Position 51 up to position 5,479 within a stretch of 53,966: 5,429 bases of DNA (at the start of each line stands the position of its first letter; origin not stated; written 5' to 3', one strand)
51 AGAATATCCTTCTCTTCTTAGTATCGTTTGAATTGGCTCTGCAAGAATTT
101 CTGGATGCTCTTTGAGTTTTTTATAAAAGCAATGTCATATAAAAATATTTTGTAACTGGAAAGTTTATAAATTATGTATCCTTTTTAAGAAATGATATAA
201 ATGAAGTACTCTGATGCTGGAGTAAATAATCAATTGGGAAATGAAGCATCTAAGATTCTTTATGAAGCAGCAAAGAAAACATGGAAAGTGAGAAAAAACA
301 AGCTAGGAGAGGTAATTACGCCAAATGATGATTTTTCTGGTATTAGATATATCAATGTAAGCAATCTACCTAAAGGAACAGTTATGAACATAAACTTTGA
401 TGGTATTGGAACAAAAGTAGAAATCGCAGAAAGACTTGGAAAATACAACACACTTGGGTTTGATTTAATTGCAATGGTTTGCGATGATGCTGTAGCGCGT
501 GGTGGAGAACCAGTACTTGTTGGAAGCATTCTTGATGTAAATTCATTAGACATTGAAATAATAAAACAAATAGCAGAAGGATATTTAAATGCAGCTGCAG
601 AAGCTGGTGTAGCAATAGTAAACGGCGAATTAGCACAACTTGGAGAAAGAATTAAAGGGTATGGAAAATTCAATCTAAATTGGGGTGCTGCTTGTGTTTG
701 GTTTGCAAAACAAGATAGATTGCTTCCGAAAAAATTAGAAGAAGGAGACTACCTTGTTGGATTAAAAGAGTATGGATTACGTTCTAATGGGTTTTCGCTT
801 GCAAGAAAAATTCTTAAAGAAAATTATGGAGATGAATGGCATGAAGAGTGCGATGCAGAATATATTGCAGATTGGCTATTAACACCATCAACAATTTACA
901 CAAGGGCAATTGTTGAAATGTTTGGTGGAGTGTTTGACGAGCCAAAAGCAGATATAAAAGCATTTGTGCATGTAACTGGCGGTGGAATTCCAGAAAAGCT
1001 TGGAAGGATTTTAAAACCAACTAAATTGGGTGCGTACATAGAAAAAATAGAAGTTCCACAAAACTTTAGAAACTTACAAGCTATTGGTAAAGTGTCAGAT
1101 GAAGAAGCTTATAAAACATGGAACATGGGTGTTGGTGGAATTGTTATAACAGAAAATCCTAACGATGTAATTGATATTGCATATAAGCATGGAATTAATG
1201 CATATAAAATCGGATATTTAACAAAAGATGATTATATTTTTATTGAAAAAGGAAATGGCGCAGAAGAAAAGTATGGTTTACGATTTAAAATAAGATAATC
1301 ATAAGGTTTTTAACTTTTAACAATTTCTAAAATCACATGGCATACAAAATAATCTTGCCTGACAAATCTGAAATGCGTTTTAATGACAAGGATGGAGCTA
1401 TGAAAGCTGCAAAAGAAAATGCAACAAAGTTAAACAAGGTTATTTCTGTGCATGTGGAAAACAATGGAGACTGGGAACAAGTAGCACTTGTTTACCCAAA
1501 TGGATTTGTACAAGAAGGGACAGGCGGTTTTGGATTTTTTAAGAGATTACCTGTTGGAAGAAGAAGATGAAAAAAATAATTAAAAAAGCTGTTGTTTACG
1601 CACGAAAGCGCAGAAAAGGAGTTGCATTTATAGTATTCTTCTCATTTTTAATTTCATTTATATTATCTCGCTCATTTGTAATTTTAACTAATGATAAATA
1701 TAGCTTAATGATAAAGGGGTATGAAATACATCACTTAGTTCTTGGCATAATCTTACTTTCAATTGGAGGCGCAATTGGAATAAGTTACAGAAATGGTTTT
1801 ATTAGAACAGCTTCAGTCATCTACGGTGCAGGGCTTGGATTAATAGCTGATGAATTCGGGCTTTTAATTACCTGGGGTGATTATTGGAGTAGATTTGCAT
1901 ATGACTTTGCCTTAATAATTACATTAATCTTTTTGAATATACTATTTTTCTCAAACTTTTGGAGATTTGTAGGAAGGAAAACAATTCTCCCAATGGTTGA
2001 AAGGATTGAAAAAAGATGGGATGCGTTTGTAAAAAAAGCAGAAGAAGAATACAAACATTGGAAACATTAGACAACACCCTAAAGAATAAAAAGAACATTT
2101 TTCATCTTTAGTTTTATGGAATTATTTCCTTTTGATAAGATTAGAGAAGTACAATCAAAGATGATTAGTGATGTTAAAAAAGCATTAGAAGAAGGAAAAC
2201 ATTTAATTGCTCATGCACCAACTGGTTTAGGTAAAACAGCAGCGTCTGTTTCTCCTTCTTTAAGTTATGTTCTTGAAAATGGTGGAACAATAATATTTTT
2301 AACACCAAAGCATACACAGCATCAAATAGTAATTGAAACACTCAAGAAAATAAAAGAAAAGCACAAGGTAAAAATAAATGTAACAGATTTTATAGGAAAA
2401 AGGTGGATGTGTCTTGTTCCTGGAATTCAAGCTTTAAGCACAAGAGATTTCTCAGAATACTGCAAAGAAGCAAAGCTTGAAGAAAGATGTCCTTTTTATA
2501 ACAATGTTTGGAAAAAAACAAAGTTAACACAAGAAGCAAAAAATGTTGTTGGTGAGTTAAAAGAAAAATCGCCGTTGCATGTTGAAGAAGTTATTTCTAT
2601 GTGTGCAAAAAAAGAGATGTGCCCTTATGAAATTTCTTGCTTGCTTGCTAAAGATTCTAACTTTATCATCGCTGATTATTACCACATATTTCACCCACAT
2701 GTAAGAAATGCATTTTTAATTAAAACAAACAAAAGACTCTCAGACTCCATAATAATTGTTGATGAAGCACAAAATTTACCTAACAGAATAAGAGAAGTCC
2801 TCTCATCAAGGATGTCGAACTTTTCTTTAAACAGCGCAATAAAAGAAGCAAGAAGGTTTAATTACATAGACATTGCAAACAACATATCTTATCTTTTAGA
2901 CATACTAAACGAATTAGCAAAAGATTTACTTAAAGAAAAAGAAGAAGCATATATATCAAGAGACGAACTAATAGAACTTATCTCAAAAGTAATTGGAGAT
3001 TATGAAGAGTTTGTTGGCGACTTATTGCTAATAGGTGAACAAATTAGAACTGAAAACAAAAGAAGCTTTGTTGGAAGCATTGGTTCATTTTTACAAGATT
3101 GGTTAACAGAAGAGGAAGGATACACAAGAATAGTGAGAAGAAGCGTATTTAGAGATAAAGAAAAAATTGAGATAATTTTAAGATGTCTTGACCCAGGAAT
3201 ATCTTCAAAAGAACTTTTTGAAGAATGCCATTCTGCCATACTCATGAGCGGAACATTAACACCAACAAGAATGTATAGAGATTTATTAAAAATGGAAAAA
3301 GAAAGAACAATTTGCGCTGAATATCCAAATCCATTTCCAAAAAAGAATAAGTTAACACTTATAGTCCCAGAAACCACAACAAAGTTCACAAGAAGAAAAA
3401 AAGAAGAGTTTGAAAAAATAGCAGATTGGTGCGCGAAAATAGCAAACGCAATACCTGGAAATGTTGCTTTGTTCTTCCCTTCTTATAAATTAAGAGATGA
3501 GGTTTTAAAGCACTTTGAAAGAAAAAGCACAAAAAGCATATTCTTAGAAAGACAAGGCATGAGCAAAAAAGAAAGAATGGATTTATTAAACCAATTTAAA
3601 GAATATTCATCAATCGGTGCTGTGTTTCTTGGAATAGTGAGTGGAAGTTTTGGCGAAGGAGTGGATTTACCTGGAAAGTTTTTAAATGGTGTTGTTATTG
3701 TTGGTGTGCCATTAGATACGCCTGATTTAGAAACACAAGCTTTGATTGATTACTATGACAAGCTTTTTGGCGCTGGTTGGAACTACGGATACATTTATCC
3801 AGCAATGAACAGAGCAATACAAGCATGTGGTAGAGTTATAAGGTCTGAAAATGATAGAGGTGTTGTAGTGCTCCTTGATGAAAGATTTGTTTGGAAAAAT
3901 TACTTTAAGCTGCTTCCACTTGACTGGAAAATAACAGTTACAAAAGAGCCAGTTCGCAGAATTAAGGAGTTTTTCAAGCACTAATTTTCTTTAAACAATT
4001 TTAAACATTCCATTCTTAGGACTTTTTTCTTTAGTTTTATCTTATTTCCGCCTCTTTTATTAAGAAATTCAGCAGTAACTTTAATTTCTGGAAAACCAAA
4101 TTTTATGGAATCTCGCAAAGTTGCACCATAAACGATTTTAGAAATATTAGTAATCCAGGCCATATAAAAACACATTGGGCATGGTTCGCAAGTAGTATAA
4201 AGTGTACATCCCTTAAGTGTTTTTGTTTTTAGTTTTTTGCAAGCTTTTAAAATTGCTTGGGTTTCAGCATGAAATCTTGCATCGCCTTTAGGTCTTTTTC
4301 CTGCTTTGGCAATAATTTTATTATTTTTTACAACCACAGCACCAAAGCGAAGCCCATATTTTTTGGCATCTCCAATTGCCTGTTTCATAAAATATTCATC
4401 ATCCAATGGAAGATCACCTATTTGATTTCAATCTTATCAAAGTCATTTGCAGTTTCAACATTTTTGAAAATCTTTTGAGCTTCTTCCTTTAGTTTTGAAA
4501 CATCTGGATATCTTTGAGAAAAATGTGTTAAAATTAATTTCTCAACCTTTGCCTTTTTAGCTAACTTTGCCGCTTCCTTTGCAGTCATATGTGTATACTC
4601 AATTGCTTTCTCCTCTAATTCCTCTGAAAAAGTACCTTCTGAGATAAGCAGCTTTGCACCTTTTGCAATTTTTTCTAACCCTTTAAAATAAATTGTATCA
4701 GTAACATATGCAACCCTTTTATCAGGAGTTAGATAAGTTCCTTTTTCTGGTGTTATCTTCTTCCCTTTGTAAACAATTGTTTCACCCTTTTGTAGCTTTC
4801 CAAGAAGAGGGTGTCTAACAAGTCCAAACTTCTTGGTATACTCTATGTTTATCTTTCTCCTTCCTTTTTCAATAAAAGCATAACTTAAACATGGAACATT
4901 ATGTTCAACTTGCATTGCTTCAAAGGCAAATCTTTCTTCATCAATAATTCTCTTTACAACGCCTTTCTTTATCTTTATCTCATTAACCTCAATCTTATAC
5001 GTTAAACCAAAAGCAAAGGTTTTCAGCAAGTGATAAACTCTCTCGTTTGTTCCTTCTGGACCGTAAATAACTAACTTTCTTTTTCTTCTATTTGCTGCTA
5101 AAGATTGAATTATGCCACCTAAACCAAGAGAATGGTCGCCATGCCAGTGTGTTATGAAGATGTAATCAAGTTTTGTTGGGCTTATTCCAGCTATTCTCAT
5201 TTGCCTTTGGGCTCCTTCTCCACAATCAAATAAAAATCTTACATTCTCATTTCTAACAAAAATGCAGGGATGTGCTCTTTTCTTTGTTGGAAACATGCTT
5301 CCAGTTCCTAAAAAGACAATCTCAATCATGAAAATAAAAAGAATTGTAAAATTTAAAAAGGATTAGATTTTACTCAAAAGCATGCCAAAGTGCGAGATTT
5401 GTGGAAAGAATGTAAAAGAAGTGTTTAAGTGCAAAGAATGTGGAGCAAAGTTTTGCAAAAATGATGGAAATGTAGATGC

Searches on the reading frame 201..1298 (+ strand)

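Call 54: search_protein_families(library=pfam, proteins=[window:201-1298:+], max_evalue=0.00001)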
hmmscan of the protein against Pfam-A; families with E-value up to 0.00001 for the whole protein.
window:201-1298:+ (365 aa): 2 families
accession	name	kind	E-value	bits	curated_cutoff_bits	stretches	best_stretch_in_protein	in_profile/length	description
PF02769.27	AIRS_C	-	1.2e-18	68.2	23.1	1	180-346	1-151/156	AIR synthase related protein, C-terminal domain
PF00586.29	AIRS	-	3.2e-12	47.3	24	1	56-148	9-97/112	AIR synthase related protein, N-terminal domain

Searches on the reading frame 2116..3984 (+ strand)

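Call 54: search_protein_families(library=pfam, proteins=[window:2116-3984:+], max_evalue=0.00001)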
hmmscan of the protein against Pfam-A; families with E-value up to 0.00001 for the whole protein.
window:2116-3984:+ (622 aa): 5 families
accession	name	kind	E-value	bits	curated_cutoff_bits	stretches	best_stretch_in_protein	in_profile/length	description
PF13307.12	Helicase_C_2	-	2.5e-43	148.5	25.3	1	441-604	3-167/170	Helicase C-terminal domain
PF06733.21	DEAD_2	-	1e-22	81.1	21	1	66-236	6-170/172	DEAD_2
PF06777.17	HBB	-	4.1e-16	59.6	30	1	241-424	1-188/190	Helical and beta-bridge domain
PF00270.35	DEAD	-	5.7e-10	39.6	26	1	11-88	2-77/167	DEAD/DEAH box helicase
PF04851.21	ResIII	-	8.2e-06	26.3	22.5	0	8-86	3-86/164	Type III restriction enzyme, res subunit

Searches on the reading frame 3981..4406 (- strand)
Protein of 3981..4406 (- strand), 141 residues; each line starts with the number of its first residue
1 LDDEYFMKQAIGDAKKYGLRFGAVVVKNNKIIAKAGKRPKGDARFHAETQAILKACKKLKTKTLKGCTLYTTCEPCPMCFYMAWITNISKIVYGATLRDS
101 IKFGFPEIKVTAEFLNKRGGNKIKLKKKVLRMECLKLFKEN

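Call 37: search_protein_families(library=pfam, proteins=[window:3981-4406:-], max_evalue=0.001)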
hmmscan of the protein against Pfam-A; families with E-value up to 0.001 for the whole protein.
window:3981-4406:- (141 aa): 3 families
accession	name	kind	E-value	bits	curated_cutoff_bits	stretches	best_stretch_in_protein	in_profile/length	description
PF00383.29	dCMP_cyt_deam_1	-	1.1e-21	77.1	25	1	2-94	3-101/102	Cytidine and deoxycytidylate deaminase zinc-binding region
PF14437.12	MafB19-deam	-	2.4e-20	73.3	27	1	12-100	16-106/142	MafB19-like deaminase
PF14439.12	Bd3614-deam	-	0.00072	20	38.5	1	24-83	14-74/113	Bd3614-like deaminase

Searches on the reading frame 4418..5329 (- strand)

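Call 54: search_protein_families(library=pfam, proteins=[window:4418-5329:-], max_evalue=0.00001)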
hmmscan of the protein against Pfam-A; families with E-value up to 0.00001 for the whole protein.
window:4418-5329:- (303 aa): 4 families
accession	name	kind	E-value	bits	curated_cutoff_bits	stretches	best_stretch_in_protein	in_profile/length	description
PF12706.13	Lactamase_B_2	-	2.4e-22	80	27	2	31-151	2-129/200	Beta-lactamase superfamily domain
PF00753.33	Lactamase_B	-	3.3e-13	50.5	22.7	1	19-84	5-74/196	Metallo-beta-lactamase superfamily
PF13691.12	Lactamase_B_4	-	2.5e-10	40.3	27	1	14-63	6-56/63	tRNase Z endonuclease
PF23023.1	Anti-Pycsar_Apyc1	-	2.9e-07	30.6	50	1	3-71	4-71/250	Anti-Pycsar protein Apyc1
